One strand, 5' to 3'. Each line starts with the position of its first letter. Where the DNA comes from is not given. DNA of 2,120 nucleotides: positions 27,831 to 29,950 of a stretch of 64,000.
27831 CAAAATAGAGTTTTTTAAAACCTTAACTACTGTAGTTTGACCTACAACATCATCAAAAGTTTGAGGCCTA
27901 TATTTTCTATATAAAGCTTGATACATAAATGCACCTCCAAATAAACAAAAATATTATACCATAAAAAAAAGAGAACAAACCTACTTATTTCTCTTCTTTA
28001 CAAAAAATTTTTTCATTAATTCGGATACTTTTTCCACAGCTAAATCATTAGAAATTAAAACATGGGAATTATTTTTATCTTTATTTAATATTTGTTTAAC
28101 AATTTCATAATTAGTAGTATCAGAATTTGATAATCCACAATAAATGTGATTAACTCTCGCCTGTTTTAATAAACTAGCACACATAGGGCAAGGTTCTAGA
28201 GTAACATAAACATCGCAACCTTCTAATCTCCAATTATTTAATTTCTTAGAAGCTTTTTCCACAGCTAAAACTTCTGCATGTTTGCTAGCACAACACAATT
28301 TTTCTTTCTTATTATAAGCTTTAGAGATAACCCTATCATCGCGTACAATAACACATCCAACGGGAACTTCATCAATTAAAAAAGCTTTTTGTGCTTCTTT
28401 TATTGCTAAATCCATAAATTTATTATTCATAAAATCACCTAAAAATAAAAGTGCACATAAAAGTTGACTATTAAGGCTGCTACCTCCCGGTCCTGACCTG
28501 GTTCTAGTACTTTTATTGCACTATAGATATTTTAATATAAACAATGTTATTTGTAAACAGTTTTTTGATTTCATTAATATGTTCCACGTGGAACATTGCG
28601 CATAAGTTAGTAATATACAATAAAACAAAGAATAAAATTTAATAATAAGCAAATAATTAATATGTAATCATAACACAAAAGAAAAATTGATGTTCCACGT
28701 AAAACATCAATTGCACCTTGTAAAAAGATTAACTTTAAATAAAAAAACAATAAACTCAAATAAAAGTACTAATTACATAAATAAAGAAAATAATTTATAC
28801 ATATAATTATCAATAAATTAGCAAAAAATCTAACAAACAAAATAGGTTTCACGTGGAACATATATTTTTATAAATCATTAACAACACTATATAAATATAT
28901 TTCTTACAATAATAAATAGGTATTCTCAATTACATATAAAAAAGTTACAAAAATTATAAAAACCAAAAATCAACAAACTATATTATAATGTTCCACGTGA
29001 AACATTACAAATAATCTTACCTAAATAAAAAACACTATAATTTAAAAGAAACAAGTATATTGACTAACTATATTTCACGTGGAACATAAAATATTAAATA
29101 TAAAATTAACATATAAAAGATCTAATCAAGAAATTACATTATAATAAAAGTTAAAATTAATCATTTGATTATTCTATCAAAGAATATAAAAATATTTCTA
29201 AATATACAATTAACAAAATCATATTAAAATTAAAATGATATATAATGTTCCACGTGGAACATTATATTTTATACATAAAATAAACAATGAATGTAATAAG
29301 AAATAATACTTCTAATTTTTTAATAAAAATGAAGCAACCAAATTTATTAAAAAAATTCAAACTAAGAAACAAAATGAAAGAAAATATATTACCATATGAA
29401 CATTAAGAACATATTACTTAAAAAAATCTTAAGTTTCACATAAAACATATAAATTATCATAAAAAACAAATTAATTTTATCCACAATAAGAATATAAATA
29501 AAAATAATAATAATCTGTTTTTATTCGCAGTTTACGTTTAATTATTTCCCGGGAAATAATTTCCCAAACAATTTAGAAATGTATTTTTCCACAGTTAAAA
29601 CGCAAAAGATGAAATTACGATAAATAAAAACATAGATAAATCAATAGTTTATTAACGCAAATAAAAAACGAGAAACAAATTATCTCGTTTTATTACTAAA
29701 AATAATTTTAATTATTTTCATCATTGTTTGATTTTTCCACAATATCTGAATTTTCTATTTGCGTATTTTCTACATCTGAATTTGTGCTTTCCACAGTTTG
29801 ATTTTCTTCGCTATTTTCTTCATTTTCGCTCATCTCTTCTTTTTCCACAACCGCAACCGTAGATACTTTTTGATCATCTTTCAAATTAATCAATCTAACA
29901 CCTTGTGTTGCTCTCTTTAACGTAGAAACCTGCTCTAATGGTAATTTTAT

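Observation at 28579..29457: Tandem array of six near-perfect parS centromere sites in a gene-free spacer about 9 kb from dnaA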

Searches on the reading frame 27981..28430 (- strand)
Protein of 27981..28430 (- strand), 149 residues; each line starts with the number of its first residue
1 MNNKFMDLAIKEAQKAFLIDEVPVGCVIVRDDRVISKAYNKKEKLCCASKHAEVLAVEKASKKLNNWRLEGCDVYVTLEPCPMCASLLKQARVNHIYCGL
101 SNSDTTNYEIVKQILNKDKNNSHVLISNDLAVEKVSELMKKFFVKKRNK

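Call 7: search_protein_families(library=ncbifam, proteins=[window:27981-28430:-])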
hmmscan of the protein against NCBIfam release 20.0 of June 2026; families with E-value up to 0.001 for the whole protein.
window:27981-28430:- (149 aa): 4 families
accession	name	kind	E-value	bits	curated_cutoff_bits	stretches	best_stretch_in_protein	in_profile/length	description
NF008113.2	PRK10860.1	equivalog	2e-27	96.1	150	1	3-148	8-153/165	tRNA adenosine(34) deaminase TadA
TIGR00326.1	eubact_ribD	equivalog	1e-12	47.9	156.35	1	6-103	1-97/343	bifunctional diaminohydroxyphosphoribosylaminopyrimidine deaminase/5-amino-6-(5-phosphoribosylamino)uracil reductase RibD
NF008052.0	PRK10786.1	equivalog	8.7e-09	34.5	500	1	3-135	4-131/367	bifunctional diaminohydroxyphosphoribosylaminopyrimidine deaminase/5-amino-6-(5-phosphoribosylamino)uracil reductase RibD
TIGR02571.1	ComEB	equivalog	7e-07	29.3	219.45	1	45-117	63-130/151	ComE operon protein 2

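Call 9: find_encoding_contigs(protein=window:27981-28430:-, flank=10000, max_places=6)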
Protein window:27981-28430:- (149 aa): 23 contigs read that carry it; 6 places shown.
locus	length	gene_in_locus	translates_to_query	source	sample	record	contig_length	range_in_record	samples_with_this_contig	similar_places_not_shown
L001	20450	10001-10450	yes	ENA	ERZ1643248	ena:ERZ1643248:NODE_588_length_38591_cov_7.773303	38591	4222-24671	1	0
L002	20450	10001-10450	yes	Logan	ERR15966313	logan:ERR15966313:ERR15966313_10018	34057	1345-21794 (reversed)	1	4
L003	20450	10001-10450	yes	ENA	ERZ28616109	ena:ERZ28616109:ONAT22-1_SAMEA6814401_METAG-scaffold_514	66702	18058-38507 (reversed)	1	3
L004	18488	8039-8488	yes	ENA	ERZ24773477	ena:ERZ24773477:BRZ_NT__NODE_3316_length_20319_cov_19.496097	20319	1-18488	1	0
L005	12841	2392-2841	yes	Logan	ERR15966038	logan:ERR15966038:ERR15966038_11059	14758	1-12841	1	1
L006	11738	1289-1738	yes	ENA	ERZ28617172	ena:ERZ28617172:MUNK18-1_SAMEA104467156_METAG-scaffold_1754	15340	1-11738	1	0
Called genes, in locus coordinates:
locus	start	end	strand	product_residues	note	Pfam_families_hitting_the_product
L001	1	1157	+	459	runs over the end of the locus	PF11638:DnaA_N, PF01695:IstB_IS21 (weak), PF00308:Bac_DnaA, PF00004:AAA (faint), PF13401:AAA_22 (faint), PF08299:Bac_DnaA_C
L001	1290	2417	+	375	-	PF00712:DNA_pol3_beta, PF02767:DNA_pol3_beta_2 (weak), PF00712:DNA_pol3_beta (weak), PF02767:DNA_pol3_beta_2, PF02768:DNA_pol3_beta_3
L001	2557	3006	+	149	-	PF06338:ComK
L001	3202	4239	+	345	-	PF02463:SMC_N, PF13304:AAA_21 (faint)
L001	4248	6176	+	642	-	PF02518:HATPase_c, PF00204:DNA_gyraseB, PF01751:Toprim, PF00986:DNA_gyraseB_C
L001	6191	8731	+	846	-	PF00521:DNA_topoisoIV, PF03989:DNA_gyraseA_C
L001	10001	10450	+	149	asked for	PF00383:dCMP_cyt_deam_1, PF14437:MafB19-deam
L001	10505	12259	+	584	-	PF13177:DNA_pol3_delta2, PF00004:AAA, PF22608:DNAX_ATPase_lid, PF21960:RCF1-5-like_lid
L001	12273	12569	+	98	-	PF02575:YbaB_DNA_bd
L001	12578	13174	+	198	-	PF21176:RecR_HhH, PF13662:Toprim_4, PF21175:RecR_C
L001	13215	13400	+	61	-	PF07441:BofA (weak)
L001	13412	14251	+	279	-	PF13177:DNA_pol3_delta2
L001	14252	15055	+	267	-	PF04468:PSP1, PF28472:PSP1_3rd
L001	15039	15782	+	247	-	PF03602:Cons_hypoth95 (weak), PF05175:MTS, PF05971:Methyltransf_10 (weak), PF06325:PrmA (faint), PF13847:Methyltransf_31, PF13649:Methyltransf_25 (weak), PF07669:Eco57I (faint)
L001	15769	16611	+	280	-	PF00590:TP_methylase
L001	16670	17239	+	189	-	PF01195:Pept_tRNA_hydro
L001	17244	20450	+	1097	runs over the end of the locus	PF22590:Cas3-like_C_2 (faint), PF17757:UvrB_inter, PF02559:CarD_TRCF_RID, PF00270:DEAD, PF04851:ResIII, PF00271:Helicase_C, PF03461:TRCF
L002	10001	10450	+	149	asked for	PF00383:dCMP_cyt_deam_1, PF14437:MafB19-deam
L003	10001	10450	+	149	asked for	PF00383:dCMP_cyt_deam_1, PF14437:MafB19-deam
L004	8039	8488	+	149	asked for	PF00383:dCMP_cyt_deam_1, PF14437:MafB19-deam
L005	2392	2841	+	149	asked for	PF00383:dCMP_cyt_deam_1, PF14437:MafB19-deam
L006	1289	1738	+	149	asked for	PF00383:dCMP_cyt_deam_1, PF14437:MafB19-deam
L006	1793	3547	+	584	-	PF13177:DNA_pol3_delta2, PF00004:AAA, PF22608:DNAX_ATPase_lid, PF21960:RCF1-5-like_lid (weak)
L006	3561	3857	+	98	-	PF02575:YbaB_DNA_bd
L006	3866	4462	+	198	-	PF21176:RecR_HhH, PF13662:Toprim_4, PF21175:RecR_C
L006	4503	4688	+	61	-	PF07441:BofA (weak)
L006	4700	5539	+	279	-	PF13177:DNA_pol3_delta2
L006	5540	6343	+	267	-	PF04468:PSP1, PF28472:PSP1_3rd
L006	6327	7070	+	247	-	PF03602:Cons_hypoth95 (weak), PF05175:MTS, PF05971:Methyltransf_10 (weak), PF06325:PrmA (faint), PF13847:Methyltransf_31, PF13649:Methyltransf_25 (weak), PF07669:Eco57I (faint)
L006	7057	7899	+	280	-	PF00590:TP_methylase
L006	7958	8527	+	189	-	PF01195:Pept_tRNA_hydro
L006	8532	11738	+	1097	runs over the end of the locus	PF22590:Cas3-like_C_2 (faint), PF17757:UvrB_inter, PF02559:CarD_TRCF_RID, PF00270:DEAD, PF04851:ResIII, PF00271:Helicase_C, PF03461:TRCF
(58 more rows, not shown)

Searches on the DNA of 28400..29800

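Call 57: search_rna_families(source=window, start=28400, end=29800, threshold=evalue, max_evalue=1)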
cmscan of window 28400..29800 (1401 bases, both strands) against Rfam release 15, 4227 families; matches with E-value up to 1: 1.
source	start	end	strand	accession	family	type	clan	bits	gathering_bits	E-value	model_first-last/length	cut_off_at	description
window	28442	28527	-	RF00169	Bacteria_small_SRP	Gene;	CL00003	57.5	40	1.2e-11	1-97/97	no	Bacterial small signal recognition particle RNA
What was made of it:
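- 28528..29707 (.): Gene-free spacer between ffs and the gyrA stop codon. It carries all sites listed below. Rfam gives no hit except ffs (call 57).
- There is no Rfam hit (call 57).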
